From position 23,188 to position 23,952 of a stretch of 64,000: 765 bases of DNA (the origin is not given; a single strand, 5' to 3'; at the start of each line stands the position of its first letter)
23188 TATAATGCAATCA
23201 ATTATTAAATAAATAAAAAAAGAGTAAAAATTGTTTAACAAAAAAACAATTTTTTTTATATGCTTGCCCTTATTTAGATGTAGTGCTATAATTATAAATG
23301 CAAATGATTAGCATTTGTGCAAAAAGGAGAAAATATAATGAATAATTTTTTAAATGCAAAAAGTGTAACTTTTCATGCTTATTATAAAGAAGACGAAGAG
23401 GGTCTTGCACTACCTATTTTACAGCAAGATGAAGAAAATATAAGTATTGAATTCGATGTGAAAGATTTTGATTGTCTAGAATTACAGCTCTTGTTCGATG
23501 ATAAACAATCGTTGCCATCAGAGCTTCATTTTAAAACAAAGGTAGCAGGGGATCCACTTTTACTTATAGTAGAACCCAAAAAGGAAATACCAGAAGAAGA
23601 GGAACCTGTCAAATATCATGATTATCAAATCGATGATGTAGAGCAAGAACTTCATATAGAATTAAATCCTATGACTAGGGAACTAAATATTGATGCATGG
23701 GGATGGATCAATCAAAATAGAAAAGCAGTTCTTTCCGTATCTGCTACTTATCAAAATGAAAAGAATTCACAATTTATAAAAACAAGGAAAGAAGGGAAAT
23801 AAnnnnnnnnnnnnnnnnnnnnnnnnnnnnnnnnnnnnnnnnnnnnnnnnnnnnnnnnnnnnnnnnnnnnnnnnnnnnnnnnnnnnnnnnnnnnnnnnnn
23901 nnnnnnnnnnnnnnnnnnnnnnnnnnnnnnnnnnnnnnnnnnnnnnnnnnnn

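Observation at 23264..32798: Fur-box-controlled 10-gene operon combining PLP enzymes, a sulfur relay, a CooC-like NTPase, its own Fur-family regulator and two membrane-protein pairs (candidate sulfur-containing metallophore or metal-starvation system)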

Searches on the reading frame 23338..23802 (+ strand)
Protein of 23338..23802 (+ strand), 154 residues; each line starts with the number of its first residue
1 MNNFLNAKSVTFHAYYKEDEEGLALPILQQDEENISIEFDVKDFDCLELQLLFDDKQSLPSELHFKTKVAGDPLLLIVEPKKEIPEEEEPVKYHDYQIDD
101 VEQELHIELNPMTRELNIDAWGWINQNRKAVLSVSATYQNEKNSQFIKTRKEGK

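Call 3: search_protein_families(library=pfam, proteins=[window:23338-23802:+], max_evalue=0.01)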
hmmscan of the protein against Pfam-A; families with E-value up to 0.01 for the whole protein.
window:23338-23802:+ (154 aa): 0 families

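Call 4: search_protein_families(library=ncbifam, proteins=[window:23338-23802:+], max_evalue=0.01)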
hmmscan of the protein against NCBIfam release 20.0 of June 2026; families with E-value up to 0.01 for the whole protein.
window:23338-23802:+ (154 aa): 0 families

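Call 23: find_homologous_proteins(query=window:23338-23799:+, max_evalue=0.001)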
Query window:23338-23799:+ (154 aa): 2 proteins with E <= 0.001 among 14 candidates.
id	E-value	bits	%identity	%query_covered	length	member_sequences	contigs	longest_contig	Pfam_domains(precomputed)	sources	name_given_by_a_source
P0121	1.4e-96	338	100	100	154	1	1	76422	-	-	-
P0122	6.0e-42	161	48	98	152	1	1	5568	-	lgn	-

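Call 24: find_encoding_contigs(protein=P0122, flank=10000, max_places=5)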
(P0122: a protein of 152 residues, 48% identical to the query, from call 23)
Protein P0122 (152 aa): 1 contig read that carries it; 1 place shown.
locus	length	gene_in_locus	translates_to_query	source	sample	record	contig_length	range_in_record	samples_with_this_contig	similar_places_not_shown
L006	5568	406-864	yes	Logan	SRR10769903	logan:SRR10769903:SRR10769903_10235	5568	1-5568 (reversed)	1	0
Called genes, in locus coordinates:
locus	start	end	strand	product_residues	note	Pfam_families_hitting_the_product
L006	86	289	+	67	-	-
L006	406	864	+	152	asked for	-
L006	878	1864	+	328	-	PF01656:CbiA, PF02374:ArsA_ATPase (faint), PF13614:AAA_31 (weak)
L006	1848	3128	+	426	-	PF04055:Radical_SAM, PF13353:Fer4_12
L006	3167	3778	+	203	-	-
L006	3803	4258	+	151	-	-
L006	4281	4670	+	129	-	PF01475:FUR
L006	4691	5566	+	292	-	?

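Call 25: find_encoding_contigs(protein=P0121, flank=1000, max_places=3)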
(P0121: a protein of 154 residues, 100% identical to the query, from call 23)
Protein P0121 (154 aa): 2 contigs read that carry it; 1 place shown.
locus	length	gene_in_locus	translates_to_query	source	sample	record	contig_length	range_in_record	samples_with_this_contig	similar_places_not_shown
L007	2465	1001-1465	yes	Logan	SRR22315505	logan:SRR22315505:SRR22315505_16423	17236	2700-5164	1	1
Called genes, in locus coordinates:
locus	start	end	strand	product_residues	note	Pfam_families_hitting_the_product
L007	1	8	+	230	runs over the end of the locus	PF12844:HTH_19, PF13560:HTH_31 (weak), PF01381:HTH_3, PF13443:HTH_26 (weak)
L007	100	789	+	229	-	-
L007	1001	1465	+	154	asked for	-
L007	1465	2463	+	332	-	PF01656:CbiA, PF02374:ArsA_ATPase (faint), PF13614:AAA_31 (faint)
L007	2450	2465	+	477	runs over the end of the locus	PF02784:Orn_Arg_deC_N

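Call 26: search_protein_families(library=pfam, proteins=[L006:86-289:+, L006:406-864:+, L006:878-1864:+, L006:1848-3128:+, L006:3167-3778:+, L006:3803-4258:+, L006:4281-4670:+, L006:4691-5566:+], max_evalue=0.01)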
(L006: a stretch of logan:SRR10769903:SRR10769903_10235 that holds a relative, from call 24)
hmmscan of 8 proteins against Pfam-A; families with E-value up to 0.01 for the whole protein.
L006:86-289:+ (67 aa): 0 families

L006:406-864:+ (152 aa): 0 families

L006:878-1864:+ (328 aa): 5 families
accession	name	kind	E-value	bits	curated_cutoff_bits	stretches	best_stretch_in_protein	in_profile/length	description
PF01656.29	CbiA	-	9e-10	39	25.4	1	7-269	6-102/125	CobQ/CobB/MinD/ParA nucleotide binding domain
PF13614.12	AAA_31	-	7.4e-07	29.7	27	1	8-60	10-62/177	AAA domain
PF02374.21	ArsA_ATPase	-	2.5e-06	27.4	24.3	1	3-52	4-53/305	Anion-transporting ATPase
PF06564.18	CBP_BcsQ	-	0.0018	18.3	21.3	0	8-52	10-54/234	Cellulose biosynthesis protein BcsQ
PF24883.2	NPHP3_N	-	0.0088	16.7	24.8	0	7-31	29-53/164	Nephrocystin 3, N-terminal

L006:1848-3128:+ (426 aa): 3 families
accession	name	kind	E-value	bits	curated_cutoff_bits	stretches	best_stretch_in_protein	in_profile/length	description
PF04055.27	Radical_SAM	-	8.9e-11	42.7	29.5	1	50-195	3-140/166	Radical SAM superfamily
PF13353.11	Fer4_12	-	6.8e-09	36.6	22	1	52-173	13-121/137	4Fe-4S single cluster domain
PF02348.25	CTP_transf_3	-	0.0073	16.6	22.6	0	82-131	73-120/217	Cytidylyltransferase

L006:3167-3778:+ (203 aa): 0 families

L006:3803-4258:+ (151 aa): 0 families

L006:4281-4670:+ (129 aa): 1 family
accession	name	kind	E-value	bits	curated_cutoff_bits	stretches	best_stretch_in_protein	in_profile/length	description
PF01475.25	FUR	-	9e-17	61.8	23.1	1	5-119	5-118/121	Ferric uptake regulator family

L006:4691-5566:+ (292 aa): 1 family
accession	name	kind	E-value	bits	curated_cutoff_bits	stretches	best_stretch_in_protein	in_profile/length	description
PF03773.19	ArsP_1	-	7.9e-64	216.1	32.3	1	8-290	6-278/294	Predicted permease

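Call 27: search_protein_families(library=ncbifam, proteins=[L006:1848-3128:+, L006:3167-3778:+, L006:3803-4258:+, L006:4281-4670:+, L006:4691-5566:+], max_evalue=0.01)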
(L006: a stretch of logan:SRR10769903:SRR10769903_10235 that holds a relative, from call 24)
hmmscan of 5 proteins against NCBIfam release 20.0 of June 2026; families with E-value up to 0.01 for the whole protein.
L006:1848-3128:+ (426 aa): 32 families (the best 25 are shown)
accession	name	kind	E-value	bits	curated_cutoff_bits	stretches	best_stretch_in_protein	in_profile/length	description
TIGR04084.1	rSAM_AF0577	subfamily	3.8e-29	101.7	225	1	50-404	3-328/347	TIGR04084 family radical SAM/SPASM domain-containing protein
NF047865.1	rSAM_PapB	equivalog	6.5e-23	81.5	340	1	46-366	5-318/330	PapB family radical SAM/SPASM ranthipeptide maturase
TIGR03978.1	rSAM_paired_1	equivalog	1.7e-16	60.1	370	1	8-264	49-306/466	His-Xaa-Ser system radical SAM maturase HxsB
TIGR03942.1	sulfatase_rSAM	equivalog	4.1e-16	59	349.45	1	50-395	7-359/363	anaerobic sulfatase maturase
TIGR04133.1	rSAM_w_lipo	hypoth_equivalog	2e-15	56.6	425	1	48-363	28-330/350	TIGR04133 family radical SAM/SPASM protein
TIGR04068.1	rSAM_ocin_clost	equivalog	8.6e-14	51.3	500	1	24-267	64-309/462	Cys-rich peptide radical SAM maturase CcpM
NF052473.1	rSAM_FlmE_OhkG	exception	2.6e-12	46.2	500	1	5-191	61-249/481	FlmE/OhkG family radical SAM/SPASM peptide maturase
TIGR03906.1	quino_hemo_SAM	equivalog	1.6e-11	43.5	453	1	45-405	95-456/467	quinohemoprotein amine dehydrogenase maturation protein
NF041707.1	rSAM_YhhB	equivalog_domain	2.5e-10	39.8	445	1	49-362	7-331/369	cyclophane-forming radical SAM/SPASM peptide maturase YhhB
NF038283.1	viperin_w_prok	equivalog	5.4e-10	38.9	180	1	46-174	4-123/281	viperin family antiviral radical SAM protein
NF033640.1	N_Twi_rSAM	subfamily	1.5e-09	37.5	170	1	41-204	108-277/398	twitch domain-containing radical SAM protein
NF041298.1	rSAM_mat_DynA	equivalog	1.9e-09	37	450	1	51-370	8-327/356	dynobactin maturation radical SAM/SPASM protein DynA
TIGR04463.1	rSAM_vs_C_rich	equivalog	1.2e-08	34.2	525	1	40-191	78-227/438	TIGR04463 family radical SAM/SPASM RiPP maturase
TIGR03470.1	HpnH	equivalog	1.6e-08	34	225.05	1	44-226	28-194/318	adenosyl-hopene transferase HpnH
TIGR04317.1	W_rSAM_matur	equivalog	2.5e-08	33.4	380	1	43-199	5-144/349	tungsten cofactor oxidoreductase radical SAM maturase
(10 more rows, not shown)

L006:3167-3778:+ (203 aa): 0 families

L006:3803-4258:+ (151 aa): 0 families

L006:4281-4670:+ (129 aa): 8 families
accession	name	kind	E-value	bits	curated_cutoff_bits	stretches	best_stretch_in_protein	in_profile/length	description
NF051892.1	TransRegFurBacil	equivalog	1.2e-14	54.7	220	1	5-129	18-144/149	ferric iron uptake transcriptional regulator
NF052545.1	TransRegPerRClab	equivalog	7.9e-13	48.6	180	1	5-129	14-135/138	transcriptional regulator PerR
NF047406.1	TransRegPerRTherm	equivalog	3.4e-11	43.5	200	1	4-129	4-126/130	manganese-dependent transcriptional regulator PerR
NF051891.1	TransRegFurHelico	equivalog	2.7e-07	30.6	200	1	5-128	24-145/148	ferric iron uptake transcriptional regulator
NF006999.0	PRK09462.1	equivalog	6.5e-06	25.8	146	1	7-127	16-135/148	ferric iron uptake transcriptional regulator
NF047462.1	FUR_perox_PerRA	exception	6e-05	23.6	200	1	5-87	18-98/142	peroxide-responsive transcriptional repressor PerRA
NF008646.0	PRK11639.1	equivalog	0.0015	18.2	167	1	7-129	25-147/171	zinc uptake transcriptional repressor Zur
NF045677.1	FeRespRegIrr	equivalog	0.0032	17.5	170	1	6-82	11-86/127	Fur family transcriptional regulator Irr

L006:4691-5566:+ (292 aa): 2 families
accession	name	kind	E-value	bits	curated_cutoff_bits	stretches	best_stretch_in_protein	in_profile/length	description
NF033936.1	CuZnOut_SO0444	equivalog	3.8e-26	92.1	300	1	11-274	1-279/351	SO_0444 family Cu/Zn efflux transporter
NF040736.1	efflux_SaoE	equivalog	1.1e-18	67.6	325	1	6-275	6-265/352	efflux transporter SaoE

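Call 49: search_protein_representatives(alignment_id=A1)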
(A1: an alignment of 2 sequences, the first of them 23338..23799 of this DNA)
Query: 2 sequences, 154 profile positions. Proteins with E-value up to 0.001 (for the whole library): 4; up to 1e-10: 2; up to 1e-30: 1. The best 4 are listed.
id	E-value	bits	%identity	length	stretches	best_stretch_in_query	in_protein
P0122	3.2e-86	303.1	-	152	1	1-152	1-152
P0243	1.9e-12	63.6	-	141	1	1-142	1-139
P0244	3.7e-06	43.1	-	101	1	42-142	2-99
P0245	5.3e-06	42.6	-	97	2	1-56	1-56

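Call 65: predict_structure(alignment_id=A1)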
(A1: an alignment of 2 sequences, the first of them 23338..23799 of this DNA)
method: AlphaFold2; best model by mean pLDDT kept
length: 154 residues; sequences in the alignment: 2
mean_pLDDT: 64.1   pTM: 0.60
mean pLDDT of the five models: 64.1, 50.0, 49.8, 49.7, 43.5
residues with pLDDT >= 90: 0; 70-90: 60; 50-70: 66; < 50: 28
segments of 3 or more residues with pLDDT < 50: 87-93, 138-154
pLDDT, mean of each block of 10 residues (from residue 1): 67 74 76 71 72 72 69 65 52 57 71 75 55 57 39 41
secondary structure, 60 per line:
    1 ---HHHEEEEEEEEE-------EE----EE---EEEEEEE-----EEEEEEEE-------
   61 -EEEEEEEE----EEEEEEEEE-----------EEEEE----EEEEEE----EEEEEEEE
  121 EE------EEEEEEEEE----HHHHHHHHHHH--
elements in order: E7-15 E34-40 E46-53 E62-69 E74-82 E94-98 E103-108 E113-122 E129-137 H142-152

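Call 68: fold_search(model_id=the predicted structure, library=pdb)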
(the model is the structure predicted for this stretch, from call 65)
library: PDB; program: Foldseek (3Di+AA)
matches with E <= 10: 1827; with E <= 0.001: 5
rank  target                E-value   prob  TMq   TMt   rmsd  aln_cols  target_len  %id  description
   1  4yci_A                3.4e-04  0.97  0.28  0.23  11.2       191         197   12  non-latent pro-bone morphogenetic protein 9 (released 2015-03-04)
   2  1wky                  5.0e-04  1.00  0.41  0.18   8.1       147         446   12  Crystal structure of alkaline mannanase from Bacillus sp. strain JAMB-602: catalytic domain and its Carbohydrate Binding (released 2005-06-15)
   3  4ycg_A                5.0e-04  0.98  0.29  0.25  11.1       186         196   11  Pro-bone morphogenetic protein 9 (released 2015-03-04)
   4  7vnj_A                5.6e-04  0.99  0.34  0.13  11.9       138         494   10  Complex structure of Clostridioides difficile enzymatic component (CDTa) and binding component (CDTb) pore with short  (released 2022-10-26)
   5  1k42_MODEL_1_A        8.8e-04  0.96  0.30  0.29  11.9       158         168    9  The Solution Structure of the CBM4-2 Carbohydrate Binding Module from a Thermostable Rhodothermus marinus Xyla (released 2002-05-29)
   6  6r31_A                1.1e-03  0.96  0.31  0.29  12.7       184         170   11  Family 11 Carbohydrate-Binding Module from Clostridium thermocellum in complex with beta-1,3-1,4-mixed-linked tetrasac (released 2020-02-05)
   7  3m3i_F                1.1e-03  0.96  0.28  0.26  16.2       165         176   14  Hypothetical protein from Leishmania major (released 2010-03-23)
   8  3m3i_A                1.6e-03  0.98  0.31  0.28  14.3       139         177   13  Hypothetical protein from Leishmania major (released 2010-03-23)
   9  1gwk_A                1.7e-03  0.98  0.32  0.35   9.8       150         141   12  Carbohydrate binding module family29 (released 2003-03-20)
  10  3m3i_B                1.9e-03  0.96  0.30  0.27  14.3       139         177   13  Hypothetical protein from Leishmania major (released 2010-03-23)
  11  5l73_B                2.2e-03  1.00  0.40  0.36   6.0       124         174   14  MAM domain of human neuropilin-1 (released 2016-10-26)
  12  5flj_L                2.2e-03  0.93  0.28  0.24  14.1       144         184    7  enzyme-substrate-dioxygen complex of Ni-quercetinase (released 2016-06-01)
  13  1w9f_B                2.4e-03  0.96  0.31  0.33   9.1       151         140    9  CBM29-2 mutant R112A: Probing the Mechanism of Ligand Recognition by Family 29 Carbohydrate Binding Modules (released 2005-03-22)
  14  1oh3_A                2.6e-03  0.97  0.32  0.34   9.9       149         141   11  E78R mutant of a carbohydrate binding module family 29 (released 2004-05-27)
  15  1gwl_A                2.6e-03  0.96  0.32  0.34  10.1       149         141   10  Carbohydrate binding module family29 complexed with mannohexaose (released 2003-03-20)
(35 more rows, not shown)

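Call 72: search_solved_structures(query=L006:3167-3775:+, max_evalue=10)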
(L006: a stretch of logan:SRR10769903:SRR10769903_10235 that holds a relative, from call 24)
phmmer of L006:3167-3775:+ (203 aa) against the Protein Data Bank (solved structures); distinct sequences matched with E-value up to 10: 2.
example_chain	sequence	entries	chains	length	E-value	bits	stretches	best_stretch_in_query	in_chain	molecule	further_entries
8fmw_AI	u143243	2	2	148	0.19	14.9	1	4-79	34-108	50S ribosomal protein L9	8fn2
8deb_A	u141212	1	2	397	0.44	13.6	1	40-142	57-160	Carboxyspermidine dehydrogenase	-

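Call 73: search_solved_structures(query=L006:1848-3125:+, max_evalue=0.001)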
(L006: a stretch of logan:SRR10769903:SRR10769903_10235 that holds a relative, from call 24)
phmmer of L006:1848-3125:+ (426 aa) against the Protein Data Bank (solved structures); distinct sequences matched with E-value up to 0.001: 1.
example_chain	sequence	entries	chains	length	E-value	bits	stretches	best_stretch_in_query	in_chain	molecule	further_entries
5wgg_A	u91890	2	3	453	7.9e-10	41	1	33-367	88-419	Radical SAM domain protein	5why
